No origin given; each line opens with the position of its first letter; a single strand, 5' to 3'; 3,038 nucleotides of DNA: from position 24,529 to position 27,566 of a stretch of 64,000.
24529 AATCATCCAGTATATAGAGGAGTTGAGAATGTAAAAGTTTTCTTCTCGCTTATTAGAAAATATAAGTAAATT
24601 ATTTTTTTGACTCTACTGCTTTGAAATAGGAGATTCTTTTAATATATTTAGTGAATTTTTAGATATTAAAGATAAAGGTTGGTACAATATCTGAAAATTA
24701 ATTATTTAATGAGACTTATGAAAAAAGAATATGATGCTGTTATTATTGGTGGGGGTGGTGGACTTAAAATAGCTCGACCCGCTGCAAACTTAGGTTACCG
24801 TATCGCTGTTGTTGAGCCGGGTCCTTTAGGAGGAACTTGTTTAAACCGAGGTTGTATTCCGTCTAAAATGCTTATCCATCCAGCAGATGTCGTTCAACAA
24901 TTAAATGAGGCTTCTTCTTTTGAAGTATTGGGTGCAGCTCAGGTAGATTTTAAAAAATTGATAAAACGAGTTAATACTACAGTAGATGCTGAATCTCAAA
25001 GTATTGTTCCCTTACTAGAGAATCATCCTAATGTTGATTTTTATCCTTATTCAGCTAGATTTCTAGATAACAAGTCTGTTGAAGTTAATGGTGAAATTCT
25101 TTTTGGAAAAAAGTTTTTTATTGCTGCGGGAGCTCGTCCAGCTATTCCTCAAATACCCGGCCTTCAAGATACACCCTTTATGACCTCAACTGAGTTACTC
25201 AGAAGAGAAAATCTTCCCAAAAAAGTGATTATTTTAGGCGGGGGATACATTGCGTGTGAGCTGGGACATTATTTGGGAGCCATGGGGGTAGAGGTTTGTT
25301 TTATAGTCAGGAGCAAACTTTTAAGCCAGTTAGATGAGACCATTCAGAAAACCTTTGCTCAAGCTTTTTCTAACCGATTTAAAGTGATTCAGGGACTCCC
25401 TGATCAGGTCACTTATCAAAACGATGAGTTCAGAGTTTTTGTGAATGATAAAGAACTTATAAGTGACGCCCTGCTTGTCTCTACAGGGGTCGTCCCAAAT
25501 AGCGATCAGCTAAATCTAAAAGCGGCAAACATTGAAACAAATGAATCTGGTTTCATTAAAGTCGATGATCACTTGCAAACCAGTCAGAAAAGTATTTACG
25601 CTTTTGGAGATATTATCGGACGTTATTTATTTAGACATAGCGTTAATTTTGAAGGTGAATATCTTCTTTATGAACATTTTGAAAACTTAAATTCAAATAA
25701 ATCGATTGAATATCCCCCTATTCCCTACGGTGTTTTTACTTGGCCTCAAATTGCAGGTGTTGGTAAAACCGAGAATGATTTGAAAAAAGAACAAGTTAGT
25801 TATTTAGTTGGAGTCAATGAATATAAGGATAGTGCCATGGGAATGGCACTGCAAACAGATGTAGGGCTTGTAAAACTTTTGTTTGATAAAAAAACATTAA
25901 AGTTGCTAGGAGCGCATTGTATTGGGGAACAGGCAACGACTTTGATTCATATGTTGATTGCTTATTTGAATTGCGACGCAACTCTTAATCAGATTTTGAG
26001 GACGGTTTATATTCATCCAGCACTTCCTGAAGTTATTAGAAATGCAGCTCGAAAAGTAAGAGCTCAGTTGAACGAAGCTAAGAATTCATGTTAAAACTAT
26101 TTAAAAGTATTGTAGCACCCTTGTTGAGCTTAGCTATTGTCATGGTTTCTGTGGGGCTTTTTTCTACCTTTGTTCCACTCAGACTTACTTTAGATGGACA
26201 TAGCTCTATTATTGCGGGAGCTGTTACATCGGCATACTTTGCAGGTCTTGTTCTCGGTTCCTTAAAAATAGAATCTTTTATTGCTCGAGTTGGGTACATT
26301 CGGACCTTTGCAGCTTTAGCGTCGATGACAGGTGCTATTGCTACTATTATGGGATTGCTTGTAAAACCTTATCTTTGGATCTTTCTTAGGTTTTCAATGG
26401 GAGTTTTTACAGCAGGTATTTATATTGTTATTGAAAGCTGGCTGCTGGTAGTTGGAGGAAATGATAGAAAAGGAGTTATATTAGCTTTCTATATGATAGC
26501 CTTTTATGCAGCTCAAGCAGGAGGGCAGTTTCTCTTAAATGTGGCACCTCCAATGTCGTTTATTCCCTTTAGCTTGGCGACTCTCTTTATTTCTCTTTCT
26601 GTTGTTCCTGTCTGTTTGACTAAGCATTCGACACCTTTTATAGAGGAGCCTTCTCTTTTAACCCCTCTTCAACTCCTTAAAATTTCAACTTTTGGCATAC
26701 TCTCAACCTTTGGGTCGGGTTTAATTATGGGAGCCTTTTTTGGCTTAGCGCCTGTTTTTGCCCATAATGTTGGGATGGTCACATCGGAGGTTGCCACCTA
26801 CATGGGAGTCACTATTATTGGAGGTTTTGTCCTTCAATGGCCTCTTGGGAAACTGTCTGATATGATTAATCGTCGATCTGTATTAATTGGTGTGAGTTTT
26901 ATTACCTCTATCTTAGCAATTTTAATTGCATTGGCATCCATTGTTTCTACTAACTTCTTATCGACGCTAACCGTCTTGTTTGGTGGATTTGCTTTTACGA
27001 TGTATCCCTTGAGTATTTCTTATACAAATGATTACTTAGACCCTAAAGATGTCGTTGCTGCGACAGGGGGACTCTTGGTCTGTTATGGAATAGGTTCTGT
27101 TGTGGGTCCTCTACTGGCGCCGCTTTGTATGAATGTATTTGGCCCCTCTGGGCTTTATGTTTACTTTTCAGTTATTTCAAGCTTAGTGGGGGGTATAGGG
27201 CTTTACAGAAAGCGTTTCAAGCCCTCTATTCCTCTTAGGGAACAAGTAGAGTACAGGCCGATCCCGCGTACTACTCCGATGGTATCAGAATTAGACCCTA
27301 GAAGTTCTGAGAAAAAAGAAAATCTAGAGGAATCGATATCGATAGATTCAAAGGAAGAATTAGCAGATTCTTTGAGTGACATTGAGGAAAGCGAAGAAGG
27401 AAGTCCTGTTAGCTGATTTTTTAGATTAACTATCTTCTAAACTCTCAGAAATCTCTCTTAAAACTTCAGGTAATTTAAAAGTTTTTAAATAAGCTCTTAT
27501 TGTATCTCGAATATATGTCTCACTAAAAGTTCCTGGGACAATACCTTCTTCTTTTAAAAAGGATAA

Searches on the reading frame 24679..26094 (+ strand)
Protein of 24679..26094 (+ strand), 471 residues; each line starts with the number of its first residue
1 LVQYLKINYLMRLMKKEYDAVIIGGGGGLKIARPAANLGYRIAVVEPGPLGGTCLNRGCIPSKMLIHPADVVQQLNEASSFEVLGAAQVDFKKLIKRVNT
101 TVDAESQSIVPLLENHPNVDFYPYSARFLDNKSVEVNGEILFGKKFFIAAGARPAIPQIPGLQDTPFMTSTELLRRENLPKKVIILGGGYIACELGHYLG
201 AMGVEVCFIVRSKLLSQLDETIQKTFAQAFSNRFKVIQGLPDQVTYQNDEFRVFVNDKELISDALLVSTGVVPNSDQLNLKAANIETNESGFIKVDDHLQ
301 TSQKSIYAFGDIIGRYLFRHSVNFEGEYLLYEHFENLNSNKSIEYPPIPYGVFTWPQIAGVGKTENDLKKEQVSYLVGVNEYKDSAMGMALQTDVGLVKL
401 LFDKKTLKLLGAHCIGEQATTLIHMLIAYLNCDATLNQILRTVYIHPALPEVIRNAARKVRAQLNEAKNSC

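Call 23: search_protein_families(library=pfam, proteins=[window:24679-26094:+], max_evalue=0.00001)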
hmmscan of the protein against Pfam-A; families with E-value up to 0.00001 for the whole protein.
window:24679-26094:+ (471 aa): 4 families
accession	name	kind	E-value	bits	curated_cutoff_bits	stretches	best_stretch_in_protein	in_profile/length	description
PF07992.20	Pyr_redox_2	-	1.6e-49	169.3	26.1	1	18-315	1-280/291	Pyridine nucleotide-disulphide oxidoreductase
PF02852.28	Pyr_redox_dim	-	1.5e-24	86.7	25.3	1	348-456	1-109/110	Pyridine nucleotide-disulphide oxidoreductase, dimerisation domain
PF00070.33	Pyr_redox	-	5.6e-11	43.2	22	1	182-233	1-53/82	Pyridine nucleotide-disulphide oxidoreductase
PF13738.12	Pyr_redox_3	-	3.4e-07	30.3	30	1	133-309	115-304/305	Pyridine nucleotide-disulphide oxidoreductase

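Call 57: search_protein_families(library=ncbifam, proteins=[window:24679-26094:+], max_evalue=1e-8)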
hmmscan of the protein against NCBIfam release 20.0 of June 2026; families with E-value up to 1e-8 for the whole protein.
window:24679-26094:+ (471 aa): 36 families (the best 25 are shown)
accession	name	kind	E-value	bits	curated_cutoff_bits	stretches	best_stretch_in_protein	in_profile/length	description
NF004944.0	PRK06292.2-2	equivalog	9.3e-157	522.3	619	1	16-468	2-459/460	dihydrolipoyl dehydrogenase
NF004947.0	PRK06292.2-5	equivalog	1.2e-121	406.9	592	1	16-460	2-458/474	dihydrolipoyl dehydrogenase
NF004946.0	PRK06292.2-4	subfamily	2.3e-116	389.4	634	1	16-459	2-469/487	dihydrolipoyl dehydrogenase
NF005884.0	PRK07846.1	equivalog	1e-110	370.5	501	1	16-459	2-450/454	mycothione reductase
TIGR03452.1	mycothione_red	equivalog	1.8e-98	330.4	635.65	1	16-456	1-448/452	mycothione reductase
TIGR02053.1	MerA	equivalog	5.4e-94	315.8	454.45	1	18-459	1-452/465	mercury(II) reductase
TIGR01350.1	lipoamide_DH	equivalog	3e-93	313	408.8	1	17-462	1-456/461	dihydrolipoyl dehydrogenase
NF003585.0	PRK05249.1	equivalog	1.7e-84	284.1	465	1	15-463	4-460/464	Si-specific NAD(P)(+) transhydrogenase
NF004776.0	PRK06116.1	equivalog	2.1e-84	284.1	480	1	14-450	1-443/450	glutathione-disulfide reductase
NF004992.0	PRK06370.1-4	equivalog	8.2e-78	261.9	629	1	14-457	1-452/459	FAD-containing oxidoreductase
NF004945.0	PRK06292.2-3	equivalog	5.5e-76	256.3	494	1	16-460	2-452/457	dihydrolipoyl dehydrogenase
NF004991.0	PRK06370.1-3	subfamily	1.6e-74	251.3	620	1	15-464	33-491/509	FAD-containing oxidoreductase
NF004939.0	PRK06292.1-1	equivalog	3.8e-74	250.1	435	1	15-469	3-467/476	dihydrolipoyl dehydrogenase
TIGR01424.1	gluta_reduc_2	equivalog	3.4e-73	246.7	606.05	1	17-451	2-440/446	glutathione-disulfide reductase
NF004943.0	PRK06292.2-1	equivalog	2.7e-69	234.1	432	1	16-460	2-455/456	dihydrolipoyl dehydrogenase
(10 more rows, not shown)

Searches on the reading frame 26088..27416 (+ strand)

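Call 3: search_protein_families(library=pfam, proteins=[window:26088-27416:+])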
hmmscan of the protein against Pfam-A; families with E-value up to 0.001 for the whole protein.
window:26088-27416:+ (442 aa): 3 families
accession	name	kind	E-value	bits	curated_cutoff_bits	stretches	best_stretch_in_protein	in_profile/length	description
PF07690.21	MFS_1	-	6.4e-24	84.9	33.4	2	205-377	3-176/347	Major Facilitator Superfamily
PF05977.19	MFS_3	-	5.4e-05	22.3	27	1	247-364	59-178/524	Transmembrane secretion effector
PF20966.2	MASE6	-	0.00092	19.7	27.4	1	262-308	8-56/170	MASE6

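Call 57: search_protein_families(library=ncbifam, proteins=[window:26088-27416:+], max_evalue=1e-8)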
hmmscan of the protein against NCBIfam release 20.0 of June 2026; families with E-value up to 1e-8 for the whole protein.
window:26088-27416:+ (442 aa): 1 family
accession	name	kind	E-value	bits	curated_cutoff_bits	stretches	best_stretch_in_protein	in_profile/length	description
NF002962.0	PRK03633.1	equivalog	7.4e-49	166.8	361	1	6-375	6-371/382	MFS transporter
